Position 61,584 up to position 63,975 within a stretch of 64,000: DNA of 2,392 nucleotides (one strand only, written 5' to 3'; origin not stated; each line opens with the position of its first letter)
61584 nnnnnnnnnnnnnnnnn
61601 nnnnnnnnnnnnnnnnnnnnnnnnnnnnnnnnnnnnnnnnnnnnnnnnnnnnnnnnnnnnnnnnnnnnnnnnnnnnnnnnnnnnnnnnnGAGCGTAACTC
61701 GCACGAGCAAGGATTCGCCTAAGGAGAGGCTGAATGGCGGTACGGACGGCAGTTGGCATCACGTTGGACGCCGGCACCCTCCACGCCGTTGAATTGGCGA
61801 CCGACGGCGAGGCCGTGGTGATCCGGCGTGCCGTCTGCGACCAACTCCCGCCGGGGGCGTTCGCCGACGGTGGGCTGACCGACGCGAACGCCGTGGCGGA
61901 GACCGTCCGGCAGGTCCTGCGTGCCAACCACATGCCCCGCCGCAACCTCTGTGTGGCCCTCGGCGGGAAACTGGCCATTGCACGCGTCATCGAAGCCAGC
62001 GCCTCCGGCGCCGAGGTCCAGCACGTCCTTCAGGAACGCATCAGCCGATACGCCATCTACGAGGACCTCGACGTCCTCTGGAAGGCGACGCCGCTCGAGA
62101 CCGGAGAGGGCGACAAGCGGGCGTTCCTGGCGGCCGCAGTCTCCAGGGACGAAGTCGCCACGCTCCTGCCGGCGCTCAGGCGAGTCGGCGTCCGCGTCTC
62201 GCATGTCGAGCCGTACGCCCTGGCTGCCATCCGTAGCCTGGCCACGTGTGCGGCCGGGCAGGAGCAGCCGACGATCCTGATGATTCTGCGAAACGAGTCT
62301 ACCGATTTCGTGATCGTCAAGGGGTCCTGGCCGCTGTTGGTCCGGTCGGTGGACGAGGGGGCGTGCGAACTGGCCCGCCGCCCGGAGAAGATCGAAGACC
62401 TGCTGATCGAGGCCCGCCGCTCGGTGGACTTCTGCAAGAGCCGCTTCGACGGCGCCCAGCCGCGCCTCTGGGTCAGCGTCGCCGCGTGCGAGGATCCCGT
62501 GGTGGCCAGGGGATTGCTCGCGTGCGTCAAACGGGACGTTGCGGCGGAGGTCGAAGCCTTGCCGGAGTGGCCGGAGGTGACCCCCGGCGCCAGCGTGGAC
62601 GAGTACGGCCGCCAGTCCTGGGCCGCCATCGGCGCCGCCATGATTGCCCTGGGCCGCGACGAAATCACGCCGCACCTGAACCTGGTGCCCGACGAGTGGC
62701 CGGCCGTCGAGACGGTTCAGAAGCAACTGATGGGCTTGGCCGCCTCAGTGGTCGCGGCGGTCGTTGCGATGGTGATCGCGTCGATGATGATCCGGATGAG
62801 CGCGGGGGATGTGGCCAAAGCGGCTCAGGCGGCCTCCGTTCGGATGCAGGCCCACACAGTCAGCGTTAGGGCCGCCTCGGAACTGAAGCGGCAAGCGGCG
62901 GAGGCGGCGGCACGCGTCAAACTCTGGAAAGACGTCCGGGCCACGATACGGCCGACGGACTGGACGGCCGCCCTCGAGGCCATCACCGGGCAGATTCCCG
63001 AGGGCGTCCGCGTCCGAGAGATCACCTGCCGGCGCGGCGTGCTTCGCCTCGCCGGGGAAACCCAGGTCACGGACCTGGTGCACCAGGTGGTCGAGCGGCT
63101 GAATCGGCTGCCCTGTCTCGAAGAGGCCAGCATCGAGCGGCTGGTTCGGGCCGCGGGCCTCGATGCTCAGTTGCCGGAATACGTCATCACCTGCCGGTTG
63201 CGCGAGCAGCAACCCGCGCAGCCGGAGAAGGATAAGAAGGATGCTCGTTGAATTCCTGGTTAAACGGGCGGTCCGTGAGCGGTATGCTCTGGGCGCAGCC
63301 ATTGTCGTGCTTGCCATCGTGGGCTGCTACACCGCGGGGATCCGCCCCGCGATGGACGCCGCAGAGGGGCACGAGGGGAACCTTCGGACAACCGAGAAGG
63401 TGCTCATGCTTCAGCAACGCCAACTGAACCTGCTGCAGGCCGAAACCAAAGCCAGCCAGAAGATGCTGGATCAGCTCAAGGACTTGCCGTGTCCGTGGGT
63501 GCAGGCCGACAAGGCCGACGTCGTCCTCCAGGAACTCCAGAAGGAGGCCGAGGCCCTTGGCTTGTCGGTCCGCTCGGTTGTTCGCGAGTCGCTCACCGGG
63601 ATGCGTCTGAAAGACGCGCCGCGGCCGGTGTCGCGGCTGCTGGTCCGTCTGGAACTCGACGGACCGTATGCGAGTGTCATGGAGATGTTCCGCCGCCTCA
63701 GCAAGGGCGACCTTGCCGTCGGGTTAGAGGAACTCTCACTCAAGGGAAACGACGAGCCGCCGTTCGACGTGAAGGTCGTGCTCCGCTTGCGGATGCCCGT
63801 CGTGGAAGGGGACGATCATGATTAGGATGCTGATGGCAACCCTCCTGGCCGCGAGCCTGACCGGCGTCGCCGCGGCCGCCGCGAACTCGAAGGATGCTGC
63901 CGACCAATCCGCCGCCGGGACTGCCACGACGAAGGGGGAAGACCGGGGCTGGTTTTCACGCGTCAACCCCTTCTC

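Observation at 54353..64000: Canonical-order T2SS-like locus (E-F-G-H-I-J-K-L-M) with tandemly triplicated major pseudopilin gene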

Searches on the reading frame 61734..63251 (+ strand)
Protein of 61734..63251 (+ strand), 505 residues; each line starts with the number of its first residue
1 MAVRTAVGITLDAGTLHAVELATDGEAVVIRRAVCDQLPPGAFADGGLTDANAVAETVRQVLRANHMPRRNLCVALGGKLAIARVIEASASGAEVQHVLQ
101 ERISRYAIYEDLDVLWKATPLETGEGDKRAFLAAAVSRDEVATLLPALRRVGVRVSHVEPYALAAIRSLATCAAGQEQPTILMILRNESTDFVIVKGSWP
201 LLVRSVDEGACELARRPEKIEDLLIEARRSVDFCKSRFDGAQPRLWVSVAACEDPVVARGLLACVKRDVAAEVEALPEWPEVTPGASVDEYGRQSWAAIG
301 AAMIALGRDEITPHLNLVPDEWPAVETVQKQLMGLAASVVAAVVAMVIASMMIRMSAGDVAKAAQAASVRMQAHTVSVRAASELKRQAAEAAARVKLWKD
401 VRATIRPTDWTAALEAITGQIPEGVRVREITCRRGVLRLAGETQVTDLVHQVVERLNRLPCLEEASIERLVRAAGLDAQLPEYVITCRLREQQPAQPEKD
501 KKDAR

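Call 6: search_protein_families(library=pfam, proteins=[window:61734-63251:+], max_evalue=0.01)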
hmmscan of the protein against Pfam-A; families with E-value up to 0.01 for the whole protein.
window:61734-63251:+ (505 aa): 2 families
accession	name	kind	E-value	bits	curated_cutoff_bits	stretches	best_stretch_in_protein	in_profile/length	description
PF11104.14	PilM_2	-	1.3e-06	28.1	27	1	8-172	1-172/340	Type IV pilus assembly protein PilM;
PF05137.18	PilN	-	8.5e-06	26.2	22.8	1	414-489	3-78/78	Fimbrial assembly protein (PilN)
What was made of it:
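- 61734..63251 (+): PilM-PilN fusion (GspL-like topology, PilM-like sequence). PF11104 PilM_2 and PF05137 PilN (call 6).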

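Call 7: search_protein_families(library=ncbifam, proteins=[window:61734-63251:+], max_evalue=0.01)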
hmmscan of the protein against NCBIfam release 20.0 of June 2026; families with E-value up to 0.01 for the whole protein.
window:61734-63251:+ (505 aa): 1 family
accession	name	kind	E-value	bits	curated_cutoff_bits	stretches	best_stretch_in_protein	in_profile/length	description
TIGR01175.1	pilM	subfamily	3.3e-16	59.2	133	1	5-229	4-239/348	type IV pilus assembly protein PilM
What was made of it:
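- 61734..63251 (+): TIGR01175 pilM 3.3e-16 (call 7).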

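Call 10: find_encoding_contigs(protein=window:61734-63251:+, flank=10000, max_places=6)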
Protein window:61734-63251:+ (505 aa): 1 contig read that carries it; 1 place shown.
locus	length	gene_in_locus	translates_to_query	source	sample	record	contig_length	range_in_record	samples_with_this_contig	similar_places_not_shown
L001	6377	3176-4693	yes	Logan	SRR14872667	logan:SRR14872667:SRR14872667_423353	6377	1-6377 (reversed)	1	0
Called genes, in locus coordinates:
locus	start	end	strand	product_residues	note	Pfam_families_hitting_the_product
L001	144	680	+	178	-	-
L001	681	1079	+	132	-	-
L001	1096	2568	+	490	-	PF00932:LTD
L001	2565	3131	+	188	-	-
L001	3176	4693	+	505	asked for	PF11104:PilM_2 (weak), PF05137:PilN (faint)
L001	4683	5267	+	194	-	PF04612:T2SSM (weak)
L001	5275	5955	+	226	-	PF23862:CdsD_C (weak)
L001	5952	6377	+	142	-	?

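Call 40: search_protein_families(library=ncbifam, proteins=[L001:5275-5955:+], max_evalue=0.01)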
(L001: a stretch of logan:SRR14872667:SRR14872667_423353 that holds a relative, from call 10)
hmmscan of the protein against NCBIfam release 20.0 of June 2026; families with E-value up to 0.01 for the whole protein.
L001:5275-5955:+ (226 aa): 2 families
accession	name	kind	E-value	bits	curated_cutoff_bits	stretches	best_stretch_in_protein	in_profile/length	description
NF041515.1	GspC_delta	equivalog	0.002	18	150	1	2-179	16-185/311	type II secretion system protein GspC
TIGR02500.1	type_III_yscD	equivalog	0.0082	15.1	86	0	123-151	382-411/413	type III secretion system inner membrane ring subunit SctD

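Call 41: search_protein_families(library=pfam, proteins=[L001:5275-5955:+], max_evalue=0.01)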
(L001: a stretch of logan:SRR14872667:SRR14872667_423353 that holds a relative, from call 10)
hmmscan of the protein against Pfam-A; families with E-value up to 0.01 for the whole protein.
L001:5275-5955:+ (226 aa): 1 family
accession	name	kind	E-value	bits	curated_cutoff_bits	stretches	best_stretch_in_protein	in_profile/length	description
PF23862.1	CdsD_C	-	2.7e-06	27.8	27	1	115-149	19-53/56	CdsD C-terminal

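Call 60: search_solved_structures(query=window:61734-63251:+, max_evalue=1)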
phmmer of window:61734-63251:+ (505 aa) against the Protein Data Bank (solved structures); distinct sequences matched with E-value up to 1: 4.
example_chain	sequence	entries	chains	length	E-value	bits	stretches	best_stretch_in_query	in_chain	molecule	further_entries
2ych_A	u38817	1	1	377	8.3e-10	41.5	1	6-206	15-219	COMPETENCE PROTEIN PILM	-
5eox_A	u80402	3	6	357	8.9e-06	28.2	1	4-177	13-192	Type 4 fimbrial biogenesis protein PilM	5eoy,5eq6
5eou_A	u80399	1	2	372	9.8e-06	28.1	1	4-177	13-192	Type 4 fimbrial biogenesis protein PilM,Type 4 fimbrial biogenesis protein PilN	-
3jc8_Ma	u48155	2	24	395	0.0082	18.4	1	34-214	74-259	Type IV pilus biogenesis protein PilM | PilM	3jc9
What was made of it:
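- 61734..63251 (+): The best PDB matches are PilM chains 2ych and 5eox (call 60).
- On Type II secretion system (Gsp) as a whole: The protein matches PilM_2 and PilN, and PilM chains in the PDB (calls 6, 60), although the fused topology resembles GspL.
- Closest known: Type II secretion system major pseudopilin GspG and the gspE-F-G-H-I-J-K gene block. Different: 'L' is a PilM-PilN fusion (calls 6, 60).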

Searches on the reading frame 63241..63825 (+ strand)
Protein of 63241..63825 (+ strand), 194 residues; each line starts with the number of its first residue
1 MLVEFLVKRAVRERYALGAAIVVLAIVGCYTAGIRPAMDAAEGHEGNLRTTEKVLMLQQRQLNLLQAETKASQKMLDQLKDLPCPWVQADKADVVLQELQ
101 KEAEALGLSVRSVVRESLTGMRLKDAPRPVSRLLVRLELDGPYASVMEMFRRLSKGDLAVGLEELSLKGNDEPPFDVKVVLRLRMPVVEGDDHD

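Call 40: search_protein_families(library=ncbifam, proteins=[window:63241-63825:+], max_evalue=0.01)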
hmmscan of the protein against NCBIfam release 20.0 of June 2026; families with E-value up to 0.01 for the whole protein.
window:63241-63825:+ (194 aa): 0 families

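Call 41: search_protein_families(library=pfam, proteins=[window:63241-63825:+], max_evalue=0.01)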
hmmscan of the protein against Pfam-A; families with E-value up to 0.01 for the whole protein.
window:63241-63825:+ (194 aa): 1 family
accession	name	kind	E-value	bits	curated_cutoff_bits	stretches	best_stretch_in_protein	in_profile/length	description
PF04612.17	T2SSM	-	3.1e-06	27.9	27.8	1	8-118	10-121/160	Type II secretion system (T2SS), protein M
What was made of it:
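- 63241..63825 (+): GspM/PilO-like protein. PF04612 T2SSM 27.9 bits against a cutoff of 27.8 (call 41).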
